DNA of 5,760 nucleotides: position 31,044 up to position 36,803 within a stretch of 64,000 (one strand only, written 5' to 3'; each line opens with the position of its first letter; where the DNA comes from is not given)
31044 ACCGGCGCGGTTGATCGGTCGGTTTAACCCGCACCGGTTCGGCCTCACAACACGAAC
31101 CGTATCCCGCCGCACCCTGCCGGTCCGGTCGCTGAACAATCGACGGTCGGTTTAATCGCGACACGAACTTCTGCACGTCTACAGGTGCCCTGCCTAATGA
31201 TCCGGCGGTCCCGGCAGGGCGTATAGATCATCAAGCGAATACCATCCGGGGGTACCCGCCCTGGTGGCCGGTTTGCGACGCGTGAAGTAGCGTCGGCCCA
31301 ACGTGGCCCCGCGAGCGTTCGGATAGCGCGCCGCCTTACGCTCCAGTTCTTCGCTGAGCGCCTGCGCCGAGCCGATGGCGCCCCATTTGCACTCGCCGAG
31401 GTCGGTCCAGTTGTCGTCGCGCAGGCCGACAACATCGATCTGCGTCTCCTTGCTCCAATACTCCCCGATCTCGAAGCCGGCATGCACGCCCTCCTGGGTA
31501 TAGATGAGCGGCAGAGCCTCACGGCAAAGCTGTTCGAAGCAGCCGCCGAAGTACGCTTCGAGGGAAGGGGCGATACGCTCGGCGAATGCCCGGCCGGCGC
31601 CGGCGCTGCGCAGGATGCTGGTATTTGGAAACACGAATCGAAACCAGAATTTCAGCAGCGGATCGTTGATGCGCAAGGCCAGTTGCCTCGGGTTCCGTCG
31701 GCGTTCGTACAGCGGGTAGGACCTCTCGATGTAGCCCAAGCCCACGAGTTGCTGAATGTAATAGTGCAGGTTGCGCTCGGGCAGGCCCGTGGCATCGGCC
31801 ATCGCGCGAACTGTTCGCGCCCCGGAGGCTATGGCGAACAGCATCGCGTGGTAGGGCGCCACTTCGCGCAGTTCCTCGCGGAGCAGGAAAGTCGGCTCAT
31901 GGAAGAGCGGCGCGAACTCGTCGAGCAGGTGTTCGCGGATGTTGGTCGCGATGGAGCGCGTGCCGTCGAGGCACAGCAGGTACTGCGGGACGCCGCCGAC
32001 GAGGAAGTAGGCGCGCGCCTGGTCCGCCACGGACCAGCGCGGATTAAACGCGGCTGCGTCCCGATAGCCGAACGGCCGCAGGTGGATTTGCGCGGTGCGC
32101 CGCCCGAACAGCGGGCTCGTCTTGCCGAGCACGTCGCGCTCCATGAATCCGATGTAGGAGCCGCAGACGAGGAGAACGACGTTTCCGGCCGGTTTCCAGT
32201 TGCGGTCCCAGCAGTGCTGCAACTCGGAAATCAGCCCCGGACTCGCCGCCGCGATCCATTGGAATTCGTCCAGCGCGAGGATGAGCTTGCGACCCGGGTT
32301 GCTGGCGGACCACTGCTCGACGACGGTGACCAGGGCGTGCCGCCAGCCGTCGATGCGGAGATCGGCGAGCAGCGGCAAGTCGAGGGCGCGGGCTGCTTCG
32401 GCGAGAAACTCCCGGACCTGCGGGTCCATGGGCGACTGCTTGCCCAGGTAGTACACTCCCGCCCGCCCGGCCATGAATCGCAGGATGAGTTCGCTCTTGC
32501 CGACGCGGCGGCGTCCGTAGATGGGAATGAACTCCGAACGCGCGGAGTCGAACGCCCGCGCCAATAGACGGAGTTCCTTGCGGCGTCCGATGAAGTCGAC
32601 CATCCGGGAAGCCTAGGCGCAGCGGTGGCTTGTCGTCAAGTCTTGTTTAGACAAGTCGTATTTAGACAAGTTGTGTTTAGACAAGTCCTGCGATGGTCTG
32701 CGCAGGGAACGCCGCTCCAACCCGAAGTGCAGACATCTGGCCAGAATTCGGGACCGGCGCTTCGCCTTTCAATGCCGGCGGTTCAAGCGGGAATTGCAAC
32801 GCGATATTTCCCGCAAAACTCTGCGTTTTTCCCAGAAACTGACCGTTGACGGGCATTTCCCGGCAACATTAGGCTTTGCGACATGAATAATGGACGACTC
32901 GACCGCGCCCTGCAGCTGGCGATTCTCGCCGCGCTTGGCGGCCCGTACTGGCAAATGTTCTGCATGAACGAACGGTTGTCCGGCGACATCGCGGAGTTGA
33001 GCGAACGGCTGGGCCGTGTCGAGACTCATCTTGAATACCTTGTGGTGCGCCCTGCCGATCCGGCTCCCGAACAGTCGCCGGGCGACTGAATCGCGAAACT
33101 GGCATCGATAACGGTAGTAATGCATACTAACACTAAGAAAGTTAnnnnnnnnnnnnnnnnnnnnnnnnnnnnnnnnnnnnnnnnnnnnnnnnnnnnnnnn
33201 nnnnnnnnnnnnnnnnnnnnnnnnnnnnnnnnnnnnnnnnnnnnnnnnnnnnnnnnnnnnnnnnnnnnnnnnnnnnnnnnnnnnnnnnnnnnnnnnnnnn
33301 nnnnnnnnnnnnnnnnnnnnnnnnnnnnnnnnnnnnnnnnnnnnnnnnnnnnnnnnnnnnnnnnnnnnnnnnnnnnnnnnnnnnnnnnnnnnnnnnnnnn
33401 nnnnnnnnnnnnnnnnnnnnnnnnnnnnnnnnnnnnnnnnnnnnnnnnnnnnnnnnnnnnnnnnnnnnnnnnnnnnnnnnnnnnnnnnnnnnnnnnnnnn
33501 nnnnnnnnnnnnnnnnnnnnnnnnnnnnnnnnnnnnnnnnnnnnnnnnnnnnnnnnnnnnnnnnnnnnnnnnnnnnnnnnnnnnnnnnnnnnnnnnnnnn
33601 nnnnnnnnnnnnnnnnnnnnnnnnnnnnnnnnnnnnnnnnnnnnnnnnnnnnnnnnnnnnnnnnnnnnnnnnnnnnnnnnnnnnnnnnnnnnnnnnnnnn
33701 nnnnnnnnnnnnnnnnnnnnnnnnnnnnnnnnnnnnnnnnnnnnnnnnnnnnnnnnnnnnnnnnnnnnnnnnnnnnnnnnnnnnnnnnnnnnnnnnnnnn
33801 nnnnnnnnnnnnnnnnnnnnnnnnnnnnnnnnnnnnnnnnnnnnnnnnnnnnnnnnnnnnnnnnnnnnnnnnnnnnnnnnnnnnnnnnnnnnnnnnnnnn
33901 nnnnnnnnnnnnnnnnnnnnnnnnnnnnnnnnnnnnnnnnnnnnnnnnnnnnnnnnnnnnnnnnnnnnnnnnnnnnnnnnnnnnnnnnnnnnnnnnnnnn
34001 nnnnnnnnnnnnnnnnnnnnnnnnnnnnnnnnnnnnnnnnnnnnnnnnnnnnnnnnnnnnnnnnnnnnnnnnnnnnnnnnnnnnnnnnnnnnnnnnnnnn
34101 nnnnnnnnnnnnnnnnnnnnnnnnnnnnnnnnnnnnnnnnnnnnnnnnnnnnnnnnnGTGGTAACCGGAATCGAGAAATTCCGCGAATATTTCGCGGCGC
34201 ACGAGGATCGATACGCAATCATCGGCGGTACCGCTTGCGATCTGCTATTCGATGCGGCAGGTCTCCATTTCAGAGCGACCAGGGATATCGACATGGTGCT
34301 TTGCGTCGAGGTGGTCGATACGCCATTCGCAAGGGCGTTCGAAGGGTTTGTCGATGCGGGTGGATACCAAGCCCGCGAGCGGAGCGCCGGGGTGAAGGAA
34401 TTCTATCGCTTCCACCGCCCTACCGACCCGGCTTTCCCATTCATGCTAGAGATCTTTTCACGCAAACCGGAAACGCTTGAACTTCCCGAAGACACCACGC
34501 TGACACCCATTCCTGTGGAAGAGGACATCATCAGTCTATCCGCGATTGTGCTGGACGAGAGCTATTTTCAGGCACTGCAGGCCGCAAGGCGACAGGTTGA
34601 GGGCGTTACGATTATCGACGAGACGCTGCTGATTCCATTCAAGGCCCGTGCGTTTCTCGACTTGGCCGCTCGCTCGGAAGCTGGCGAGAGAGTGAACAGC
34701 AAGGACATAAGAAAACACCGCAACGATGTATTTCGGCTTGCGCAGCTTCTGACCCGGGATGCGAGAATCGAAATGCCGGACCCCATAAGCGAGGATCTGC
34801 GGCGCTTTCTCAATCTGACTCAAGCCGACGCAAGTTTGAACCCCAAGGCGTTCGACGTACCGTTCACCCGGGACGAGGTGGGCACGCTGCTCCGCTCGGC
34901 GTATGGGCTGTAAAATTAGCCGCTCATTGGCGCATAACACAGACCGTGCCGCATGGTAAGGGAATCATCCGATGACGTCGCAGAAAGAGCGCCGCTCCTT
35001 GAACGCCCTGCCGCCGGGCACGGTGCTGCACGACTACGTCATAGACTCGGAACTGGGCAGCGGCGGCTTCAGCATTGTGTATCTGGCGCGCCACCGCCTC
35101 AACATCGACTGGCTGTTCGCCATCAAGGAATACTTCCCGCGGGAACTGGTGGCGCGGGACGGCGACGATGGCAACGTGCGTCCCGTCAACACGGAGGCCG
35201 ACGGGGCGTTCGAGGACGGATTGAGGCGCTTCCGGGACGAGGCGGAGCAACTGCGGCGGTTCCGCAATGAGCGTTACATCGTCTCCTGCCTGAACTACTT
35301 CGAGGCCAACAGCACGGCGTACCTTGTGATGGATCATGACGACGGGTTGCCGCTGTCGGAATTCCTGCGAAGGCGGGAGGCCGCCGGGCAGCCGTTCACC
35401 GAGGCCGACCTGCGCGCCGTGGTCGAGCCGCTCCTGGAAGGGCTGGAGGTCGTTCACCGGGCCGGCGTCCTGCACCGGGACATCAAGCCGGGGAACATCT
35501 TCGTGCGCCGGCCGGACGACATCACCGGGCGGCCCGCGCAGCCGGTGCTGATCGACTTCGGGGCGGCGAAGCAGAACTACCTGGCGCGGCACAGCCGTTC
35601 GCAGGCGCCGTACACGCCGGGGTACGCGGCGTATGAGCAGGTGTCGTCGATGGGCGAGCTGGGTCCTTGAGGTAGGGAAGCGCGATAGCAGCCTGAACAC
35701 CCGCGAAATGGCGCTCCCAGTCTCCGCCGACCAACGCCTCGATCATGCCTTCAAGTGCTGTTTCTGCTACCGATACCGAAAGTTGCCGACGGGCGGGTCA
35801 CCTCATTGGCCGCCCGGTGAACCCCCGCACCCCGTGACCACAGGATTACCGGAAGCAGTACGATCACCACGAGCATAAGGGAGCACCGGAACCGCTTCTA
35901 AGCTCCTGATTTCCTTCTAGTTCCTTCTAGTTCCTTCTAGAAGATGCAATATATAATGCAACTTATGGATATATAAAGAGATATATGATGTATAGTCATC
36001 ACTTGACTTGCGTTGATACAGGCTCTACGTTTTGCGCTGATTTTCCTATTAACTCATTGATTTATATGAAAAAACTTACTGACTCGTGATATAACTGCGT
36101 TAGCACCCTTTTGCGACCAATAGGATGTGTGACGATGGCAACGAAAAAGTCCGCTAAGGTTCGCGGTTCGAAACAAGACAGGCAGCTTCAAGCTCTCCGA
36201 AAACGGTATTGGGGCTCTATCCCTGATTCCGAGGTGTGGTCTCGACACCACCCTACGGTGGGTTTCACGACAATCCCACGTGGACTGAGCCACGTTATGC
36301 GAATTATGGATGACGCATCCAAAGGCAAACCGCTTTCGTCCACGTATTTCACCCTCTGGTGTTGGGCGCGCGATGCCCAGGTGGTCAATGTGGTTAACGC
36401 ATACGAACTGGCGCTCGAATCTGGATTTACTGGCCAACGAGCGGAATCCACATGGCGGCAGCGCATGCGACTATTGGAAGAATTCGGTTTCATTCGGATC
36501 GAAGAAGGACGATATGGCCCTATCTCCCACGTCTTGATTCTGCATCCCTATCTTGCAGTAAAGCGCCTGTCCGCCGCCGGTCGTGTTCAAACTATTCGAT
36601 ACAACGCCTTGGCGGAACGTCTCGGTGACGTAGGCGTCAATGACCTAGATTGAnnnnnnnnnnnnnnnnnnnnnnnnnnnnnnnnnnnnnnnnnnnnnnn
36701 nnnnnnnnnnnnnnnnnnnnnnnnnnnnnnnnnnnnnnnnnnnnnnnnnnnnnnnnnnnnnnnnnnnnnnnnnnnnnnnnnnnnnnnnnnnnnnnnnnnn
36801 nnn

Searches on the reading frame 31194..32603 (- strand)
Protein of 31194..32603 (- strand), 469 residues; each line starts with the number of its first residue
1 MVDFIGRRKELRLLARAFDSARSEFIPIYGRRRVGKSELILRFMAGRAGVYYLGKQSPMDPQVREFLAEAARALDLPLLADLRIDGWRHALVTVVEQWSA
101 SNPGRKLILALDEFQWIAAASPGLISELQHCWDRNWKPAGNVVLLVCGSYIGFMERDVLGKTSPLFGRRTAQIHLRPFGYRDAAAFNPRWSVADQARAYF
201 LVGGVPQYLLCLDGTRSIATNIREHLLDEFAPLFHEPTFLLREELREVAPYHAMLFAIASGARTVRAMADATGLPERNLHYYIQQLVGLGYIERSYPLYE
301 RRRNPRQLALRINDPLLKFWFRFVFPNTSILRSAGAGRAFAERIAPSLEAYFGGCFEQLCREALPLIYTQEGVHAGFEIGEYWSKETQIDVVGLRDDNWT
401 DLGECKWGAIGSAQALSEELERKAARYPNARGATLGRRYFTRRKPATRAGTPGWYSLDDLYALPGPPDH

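Call 7: search_protein_families(library=pfam, proteins=[window:31194-32603:-], max_evalue=0.01)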
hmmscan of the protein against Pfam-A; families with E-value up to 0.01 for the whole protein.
window:31194-32603:- (469 aa): 7 families
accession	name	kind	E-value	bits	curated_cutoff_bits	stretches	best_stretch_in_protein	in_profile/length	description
PF03008.20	DUF234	-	1.2e-17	64.5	22.5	1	320-410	1-92/100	Archaea bacterial proteins of unknown function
PF01637.24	ATPase_2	-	1e-14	55.3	33.2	1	4-210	1-223/225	ATPase domain predominantly from Archaea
PF13191.12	AAA_16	-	1.1e-08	36.2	32.6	1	4-131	2-158/167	AAA ATPase domain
PF13401.12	AAA_22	-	2.2e-06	28.5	27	1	25-149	7-123/130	AAA domain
PF09339.16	HTH_IclR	-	0.00077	19.6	22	1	256-294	12-50/52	IclR helix-turn-helix domain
PF13173.12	AAA_14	-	0.00099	19.6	27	1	25-181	4-126/129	AAA domain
PF12802.13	MarR_2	-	0.0015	19.1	27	1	251-294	7-52/61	MarR family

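Call 42: search_protein_families(library=padloc, proteins=[window:31194-32603:-], max_evalue=0.001)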
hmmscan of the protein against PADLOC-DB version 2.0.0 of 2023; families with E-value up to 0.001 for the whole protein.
window:31194-32603:- (469 aa): 2 families
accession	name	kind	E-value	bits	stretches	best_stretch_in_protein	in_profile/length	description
PDLC04984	PDC-S27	-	8e-54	181.2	1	1-408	1-413/474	-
PDLC04985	PDC-S27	-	1.8e-19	68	1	3-430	5-438/484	-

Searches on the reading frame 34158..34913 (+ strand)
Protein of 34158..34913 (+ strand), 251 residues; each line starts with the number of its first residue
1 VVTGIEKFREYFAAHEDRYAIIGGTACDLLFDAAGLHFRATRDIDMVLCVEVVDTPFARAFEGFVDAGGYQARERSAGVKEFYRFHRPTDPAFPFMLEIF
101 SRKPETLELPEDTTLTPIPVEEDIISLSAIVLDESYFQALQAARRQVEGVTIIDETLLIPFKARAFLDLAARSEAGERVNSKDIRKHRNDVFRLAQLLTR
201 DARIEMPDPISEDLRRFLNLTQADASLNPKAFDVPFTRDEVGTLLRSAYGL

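Call 7: search_protein_families(library=pfam, proteins=[window:34158-34913:+], max_evalue=0.01)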
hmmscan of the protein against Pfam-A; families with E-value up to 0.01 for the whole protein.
window:34158-34913:+ (251 aa): 0 families

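Call 42: search_protein_families(library=padloc, proteins=[window:34158-34913:+], max_evalue=0.001)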
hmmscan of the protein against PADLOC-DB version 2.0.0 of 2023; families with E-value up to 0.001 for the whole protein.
window:34158-34913:+ (251 aa): 0 families

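Call 80: search_protein_families(library=phrogs, proteins=[window:34158-34913:+], max_evalue=0.001)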
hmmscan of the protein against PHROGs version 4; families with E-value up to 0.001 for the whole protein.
window:34158-34913:+ (251 aa): 0 families
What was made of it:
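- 33145..34913 (+): Two overlapping ORFs directly upstream of kinase A. The first is 339 aa with a weak MarR-type wHTH and the size of an AbiEi_2-like regulator. The second is a 251-aa partner of unknown family. Possibly an AbiE-like pair. No PADLOC or PHROG hit for the partner (calls 42, 80).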

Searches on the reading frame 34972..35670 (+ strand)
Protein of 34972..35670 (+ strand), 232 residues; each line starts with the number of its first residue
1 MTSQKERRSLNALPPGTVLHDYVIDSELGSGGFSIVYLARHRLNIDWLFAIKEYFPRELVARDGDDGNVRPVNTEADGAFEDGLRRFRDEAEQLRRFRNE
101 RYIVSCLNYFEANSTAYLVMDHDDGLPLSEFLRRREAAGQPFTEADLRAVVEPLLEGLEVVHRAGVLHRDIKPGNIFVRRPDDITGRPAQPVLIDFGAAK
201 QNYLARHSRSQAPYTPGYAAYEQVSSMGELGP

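Call 5: search_protein_families(library=pfam, proteins=[window:34972-35670:+], max_evalue=0.01)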
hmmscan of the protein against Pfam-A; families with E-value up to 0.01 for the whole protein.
window:34972-35670:+ (232 aa): 6 families
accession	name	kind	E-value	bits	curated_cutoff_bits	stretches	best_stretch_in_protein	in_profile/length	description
PF00069.31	Pkinase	-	2.1e-24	86.8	31.7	1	22-225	1-170/263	Protein kinase domain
PF07714.23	PK_Tyr_Ser-Thr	-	7.3e-09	35.7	23.1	1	72-203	33-153/258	Protein tyrosine and serine/threonine kinase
PF03109.22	ABC1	-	0.00019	21.1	22.9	1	109-201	136-216/244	ABC1 atypical kinase-like domain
PF06293.20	Kdo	-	0.00076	19.4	21.3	1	92-207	63-177/207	Lipopolysaccharide kinase (Kdo/WaaP) family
PF17667.7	Pkinase_fungal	-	0.0019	17.4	24.1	1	155-207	296-347/387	Fungal protein kinase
PF01636.29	APH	-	0.0079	16.4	23.2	0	144-198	147-196/239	Phosphotransferase enzyme family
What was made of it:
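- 34972..35670 (+): Kinase A: a head-only remnant of 232 aa, of the A/E/G head type. Pkinase E 2e-24 (call 5).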

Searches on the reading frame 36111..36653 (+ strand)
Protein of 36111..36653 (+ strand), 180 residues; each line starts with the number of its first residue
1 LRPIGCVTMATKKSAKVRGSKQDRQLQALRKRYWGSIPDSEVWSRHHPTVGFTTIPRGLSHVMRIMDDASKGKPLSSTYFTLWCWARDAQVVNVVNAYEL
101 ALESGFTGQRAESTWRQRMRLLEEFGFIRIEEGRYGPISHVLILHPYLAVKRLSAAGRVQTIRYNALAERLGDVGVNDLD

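Call 7: search_protein_families(library=pfam, proteins=[window:36111-36653:+], max_evalue=0.01)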
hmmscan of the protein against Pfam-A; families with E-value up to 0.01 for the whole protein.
window:36111-36653:+ (180 aa): 0 families

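Call 46: search_protein_families(library=padloc, proteins=[window:36111-36653:+], max_evalue=0.01)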
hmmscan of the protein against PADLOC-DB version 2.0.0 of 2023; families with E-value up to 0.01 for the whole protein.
window:36111-36653:+ (180 aa): 0 families

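Call 80: search_protein_families(library=phrogs, proteins=[window:36111-36653:+], max_evalue=0.001)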
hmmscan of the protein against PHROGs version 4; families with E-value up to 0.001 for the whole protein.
window:36111-36653:+ (180 aa): 0 families
